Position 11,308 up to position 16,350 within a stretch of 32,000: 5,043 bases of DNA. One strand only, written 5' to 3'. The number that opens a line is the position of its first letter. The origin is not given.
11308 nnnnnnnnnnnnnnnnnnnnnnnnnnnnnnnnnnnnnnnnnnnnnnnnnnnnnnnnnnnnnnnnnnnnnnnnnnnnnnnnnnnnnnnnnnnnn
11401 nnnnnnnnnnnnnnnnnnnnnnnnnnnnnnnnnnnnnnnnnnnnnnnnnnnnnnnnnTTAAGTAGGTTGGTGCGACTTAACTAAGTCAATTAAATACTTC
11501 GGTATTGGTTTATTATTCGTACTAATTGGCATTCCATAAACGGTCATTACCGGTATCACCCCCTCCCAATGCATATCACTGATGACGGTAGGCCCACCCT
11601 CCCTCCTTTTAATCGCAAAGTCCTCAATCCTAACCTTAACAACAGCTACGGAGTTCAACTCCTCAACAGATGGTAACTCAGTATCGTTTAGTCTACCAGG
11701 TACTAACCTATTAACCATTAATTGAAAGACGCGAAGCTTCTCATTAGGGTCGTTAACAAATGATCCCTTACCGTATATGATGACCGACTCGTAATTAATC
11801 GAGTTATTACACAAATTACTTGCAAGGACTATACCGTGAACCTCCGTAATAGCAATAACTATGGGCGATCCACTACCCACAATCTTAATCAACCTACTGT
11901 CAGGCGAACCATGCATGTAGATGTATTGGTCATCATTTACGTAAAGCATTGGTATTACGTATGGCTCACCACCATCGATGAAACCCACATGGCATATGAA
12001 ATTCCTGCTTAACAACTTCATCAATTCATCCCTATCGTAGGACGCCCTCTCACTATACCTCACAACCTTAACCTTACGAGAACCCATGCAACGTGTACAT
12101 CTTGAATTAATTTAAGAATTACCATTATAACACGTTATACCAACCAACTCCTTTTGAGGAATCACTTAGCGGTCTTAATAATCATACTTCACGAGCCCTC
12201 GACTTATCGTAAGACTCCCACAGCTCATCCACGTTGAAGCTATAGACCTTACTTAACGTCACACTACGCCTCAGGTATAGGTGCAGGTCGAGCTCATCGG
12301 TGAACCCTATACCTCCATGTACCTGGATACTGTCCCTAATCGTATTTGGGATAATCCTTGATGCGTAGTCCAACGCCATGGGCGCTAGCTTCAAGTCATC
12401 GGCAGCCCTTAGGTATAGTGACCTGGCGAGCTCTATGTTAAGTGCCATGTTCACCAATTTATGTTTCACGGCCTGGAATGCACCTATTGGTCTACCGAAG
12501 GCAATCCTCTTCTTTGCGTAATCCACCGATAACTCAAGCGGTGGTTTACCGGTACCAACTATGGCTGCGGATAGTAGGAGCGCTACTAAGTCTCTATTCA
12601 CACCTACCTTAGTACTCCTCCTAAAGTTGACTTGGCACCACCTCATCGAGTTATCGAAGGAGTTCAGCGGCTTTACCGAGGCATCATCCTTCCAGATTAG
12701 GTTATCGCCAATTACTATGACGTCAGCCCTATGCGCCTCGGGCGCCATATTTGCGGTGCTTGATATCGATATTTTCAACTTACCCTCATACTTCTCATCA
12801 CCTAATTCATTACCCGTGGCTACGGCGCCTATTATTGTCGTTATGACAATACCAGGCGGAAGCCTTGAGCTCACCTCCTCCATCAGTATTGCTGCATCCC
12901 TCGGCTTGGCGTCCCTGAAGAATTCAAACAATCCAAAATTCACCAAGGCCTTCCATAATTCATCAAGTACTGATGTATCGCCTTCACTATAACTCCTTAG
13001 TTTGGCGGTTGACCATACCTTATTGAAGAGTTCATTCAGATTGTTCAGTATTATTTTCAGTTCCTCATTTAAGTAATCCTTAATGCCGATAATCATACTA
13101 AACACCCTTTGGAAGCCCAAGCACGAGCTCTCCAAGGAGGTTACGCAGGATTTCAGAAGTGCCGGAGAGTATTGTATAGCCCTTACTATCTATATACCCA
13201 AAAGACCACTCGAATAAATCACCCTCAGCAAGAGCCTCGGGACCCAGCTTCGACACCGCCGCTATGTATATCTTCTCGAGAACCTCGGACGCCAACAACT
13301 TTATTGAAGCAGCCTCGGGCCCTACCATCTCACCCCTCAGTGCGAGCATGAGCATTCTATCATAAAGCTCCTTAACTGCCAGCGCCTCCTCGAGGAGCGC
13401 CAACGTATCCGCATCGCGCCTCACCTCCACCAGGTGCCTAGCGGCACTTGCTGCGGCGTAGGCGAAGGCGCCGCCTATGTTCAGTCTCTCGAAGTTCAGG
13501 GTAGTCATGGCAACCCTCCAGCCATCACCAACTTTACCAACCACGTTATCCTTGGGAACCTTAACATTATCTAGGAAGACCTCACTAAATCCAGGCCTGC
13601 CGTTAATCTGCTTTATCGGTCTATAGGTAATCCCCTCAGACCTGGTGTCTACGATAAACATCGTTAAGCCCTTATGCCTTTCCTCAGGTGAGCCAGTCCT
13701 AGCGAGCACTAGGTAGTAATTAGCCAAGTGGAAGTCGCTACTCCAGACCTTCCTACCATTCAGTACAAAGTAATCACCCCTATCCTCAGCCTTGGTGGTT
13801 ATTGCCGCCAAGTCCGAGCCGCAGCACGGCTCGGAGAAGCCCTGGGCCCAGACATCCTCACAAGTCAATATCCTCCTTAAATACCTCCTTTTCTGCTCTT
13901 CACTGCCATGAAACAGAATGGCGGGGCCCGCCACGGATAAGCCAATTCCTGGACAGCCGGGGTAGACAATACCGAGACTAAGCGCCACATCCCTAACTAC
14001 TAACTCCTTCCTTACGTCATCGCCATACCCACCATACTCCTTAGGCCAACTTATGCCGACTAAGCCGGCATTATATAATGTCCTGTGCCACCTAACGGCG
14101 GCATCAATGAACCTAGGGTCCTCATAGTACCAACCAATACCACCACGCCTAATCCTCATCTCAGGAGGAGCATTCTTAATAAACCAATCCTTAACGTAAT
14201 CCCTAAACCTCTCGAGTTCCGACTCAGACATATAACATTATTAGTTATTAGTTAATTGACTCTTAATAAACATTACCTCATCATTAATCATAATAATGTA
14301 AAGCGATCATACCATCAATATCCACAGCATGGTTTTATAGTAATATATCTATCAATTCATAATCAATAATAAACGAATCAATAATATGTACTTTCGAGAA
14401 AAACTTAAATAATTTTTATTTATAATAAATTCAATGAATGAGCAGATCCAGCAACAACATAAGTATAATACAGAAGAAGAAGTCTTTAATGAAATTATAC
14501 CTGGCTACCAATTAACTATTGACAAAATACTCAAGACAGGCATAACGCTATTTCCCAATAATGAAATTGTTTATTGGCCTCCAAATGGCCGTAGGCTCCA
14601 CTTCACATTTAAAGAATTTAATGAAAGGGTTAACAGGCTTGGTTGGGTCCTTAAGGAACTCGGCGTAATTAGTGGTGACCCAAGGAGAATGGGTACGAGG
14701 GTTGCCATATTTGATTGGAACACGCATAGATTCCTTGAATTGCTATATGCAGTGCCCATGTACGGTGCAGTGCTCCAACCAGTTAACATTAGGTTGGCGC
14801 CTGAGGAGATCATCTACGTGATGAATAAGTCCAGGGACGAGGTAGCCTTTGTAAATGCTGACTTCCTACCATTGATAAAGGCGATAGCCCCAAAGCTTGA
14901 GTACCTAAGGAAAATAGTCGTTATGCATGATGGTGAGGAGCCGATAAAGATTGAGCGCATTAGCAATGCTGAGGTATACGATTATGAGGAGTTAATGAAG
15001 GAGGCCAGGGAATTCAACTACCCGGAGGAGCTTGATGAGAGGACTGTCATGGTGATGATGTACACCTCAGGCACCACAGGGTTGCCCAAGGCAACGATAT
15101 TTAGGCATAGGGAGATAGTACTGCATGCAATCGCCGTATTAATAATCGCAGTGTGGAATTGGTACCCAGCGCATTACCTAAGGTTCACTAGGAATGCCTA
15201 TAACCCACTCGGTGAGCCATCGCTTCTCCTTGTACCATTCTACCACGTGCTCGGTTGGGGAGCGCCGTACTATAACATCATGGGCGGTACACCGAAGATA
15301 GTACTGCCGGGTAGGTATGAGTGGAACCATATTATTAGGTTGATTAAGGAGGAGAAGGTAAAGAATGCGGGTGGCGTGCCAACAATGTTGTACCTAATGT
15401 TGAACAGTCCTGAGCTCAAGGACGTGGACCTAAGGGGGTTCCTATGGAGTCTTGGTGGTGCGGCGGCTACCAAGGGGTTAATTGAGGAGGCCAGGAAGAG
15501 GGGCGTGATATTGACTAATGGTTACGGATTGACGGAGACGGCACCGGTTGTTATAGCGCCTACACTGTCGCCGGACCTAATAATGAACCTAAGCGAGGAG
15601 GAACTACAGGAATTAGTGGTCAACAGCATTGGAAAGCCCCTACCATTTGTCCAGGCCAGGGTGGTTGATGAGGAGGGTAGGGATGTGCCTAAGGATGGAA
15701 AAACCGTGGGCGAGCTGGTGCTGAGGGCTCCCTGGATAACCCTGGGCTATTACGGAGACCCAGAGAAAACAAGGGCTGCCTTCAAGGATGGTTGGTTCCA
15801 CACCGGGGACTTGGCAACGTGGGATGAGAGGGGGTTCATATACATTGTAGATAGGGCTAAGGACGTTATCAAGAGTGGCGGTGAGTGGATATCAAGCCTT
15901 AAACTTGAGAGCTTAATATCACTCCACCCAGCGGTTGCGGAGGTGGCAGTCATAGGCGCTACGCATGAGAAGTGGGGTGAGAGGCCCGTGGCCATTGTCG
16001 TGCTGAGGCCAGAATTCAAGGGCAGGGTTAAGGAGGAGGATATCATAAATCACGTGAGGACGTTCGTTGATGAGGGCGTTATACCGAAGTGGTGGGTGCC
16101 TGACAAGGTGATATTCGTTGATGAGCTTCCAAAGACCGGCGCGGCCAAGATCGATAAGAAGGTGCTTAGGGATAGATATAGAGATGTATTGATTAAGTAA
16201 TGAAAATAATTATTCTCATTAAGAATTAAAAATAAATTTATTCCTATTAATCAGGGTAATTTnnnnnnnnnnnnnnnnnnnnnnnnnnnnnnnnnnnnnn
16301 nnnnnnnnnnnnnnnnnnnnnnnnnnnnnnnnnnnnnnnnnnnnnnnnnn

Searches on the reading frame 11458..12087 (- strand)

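Call 34: search_protein_families(library=pfam, proteins=[window:11458-12087:-], max_evalue=0.001)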
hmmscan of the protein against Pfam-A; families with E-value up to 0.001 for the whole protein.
window:11458-12087:- (209 aa): 1 family
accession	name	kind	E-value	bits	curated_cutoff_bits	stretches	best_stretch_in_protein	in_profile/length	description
PF12900.13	Pyridox_ox_2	-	6e-34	117.4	27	1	18-161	1-140/140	Pyridoxamine 5'-phosphate oxidase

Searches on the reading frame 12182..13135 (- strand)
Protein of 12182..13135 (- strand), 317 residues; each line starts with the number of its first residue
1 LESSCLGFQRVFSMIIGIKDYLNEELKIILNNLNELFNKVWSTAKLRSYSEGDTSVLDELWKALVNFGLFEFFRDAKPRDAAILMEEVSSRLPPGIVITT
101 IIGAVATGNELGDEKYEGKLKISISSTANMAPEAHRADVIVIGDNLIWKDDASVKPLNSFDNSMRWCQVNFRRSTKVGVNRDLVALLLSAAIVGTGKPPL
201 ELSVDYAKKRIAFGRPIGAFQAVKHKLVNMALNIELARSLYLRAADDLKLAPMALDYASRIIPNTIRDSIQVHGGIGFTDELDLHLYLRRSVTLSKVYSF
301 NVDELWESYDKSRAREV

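Call 34: search_protein_families(library=pfam, proteins=[window:12182-13135:-], max_evalue=0.001)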
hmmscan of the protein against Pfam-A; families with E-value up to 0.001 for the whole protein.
window:12182-13135:- (317 aa): 2 families
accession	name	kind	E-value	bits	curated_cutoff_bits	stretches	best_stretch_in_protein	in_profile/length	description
PF00441.29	Acyl-CoA_dh_1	-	9e-17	62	22.4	1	187-291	17-128/150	Acyl-CoA dehydrogenase, C-terminal domain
PF08028.16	Acyl-CoA_dh_2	-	0.00012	22.8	22.7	1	187-247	2-64/134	Acyl-CoA dehydrogenase, C-terminal domain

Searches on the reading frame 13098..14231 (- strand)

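Call 34: search_protein_families(library=pfam, proteins=[window:13098-14231:-], max_evalue=0.001)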
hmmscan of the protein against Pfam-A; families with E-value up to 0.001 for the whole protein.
window:13098-14231:- (377 aa): 3 families
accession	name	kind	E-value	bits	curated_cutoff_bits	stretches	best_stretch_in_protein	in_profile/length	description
PF02770.24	Acyl-CoA_dh_M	-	6.1e-19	68.4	33.3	1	129-223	1-97/97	Acyl-CoA dehydrogenase, middle domain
PF00441.29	Acyl-CoA_dh_1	-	1.6e-15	57.9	22.4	1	235-368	1-147/150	Acyl-CoA dehydrogenase, C-terminal domain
PF02771.21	Acyl-CoA_dh_N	-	1.8e-12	48.1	22.9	1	7-123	5-111/113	Acyl-CoA dehydrogenase, N-terminal domain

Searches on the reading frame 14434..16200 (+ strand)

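Call 34: search_protein_families(library=pfam, proteins=[window:14434-16200:+], max_evalue=0.001)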
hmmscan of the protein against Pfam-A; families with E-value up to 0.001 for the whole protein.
window:14434-16200:+ (588 aa): 2 families
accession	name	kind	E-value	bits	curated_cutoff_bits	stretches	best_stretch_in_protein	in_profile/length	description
PF00501.34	AMP-binding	-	1.1e-65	222.3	29.9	1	41-440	9-384/384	AMP-binding enzyme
PF13193.12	AMP-binding_C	-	1.8e-22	80.5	24.5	1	490-572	1-76/76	AMP-binding enzyme C-terminal domain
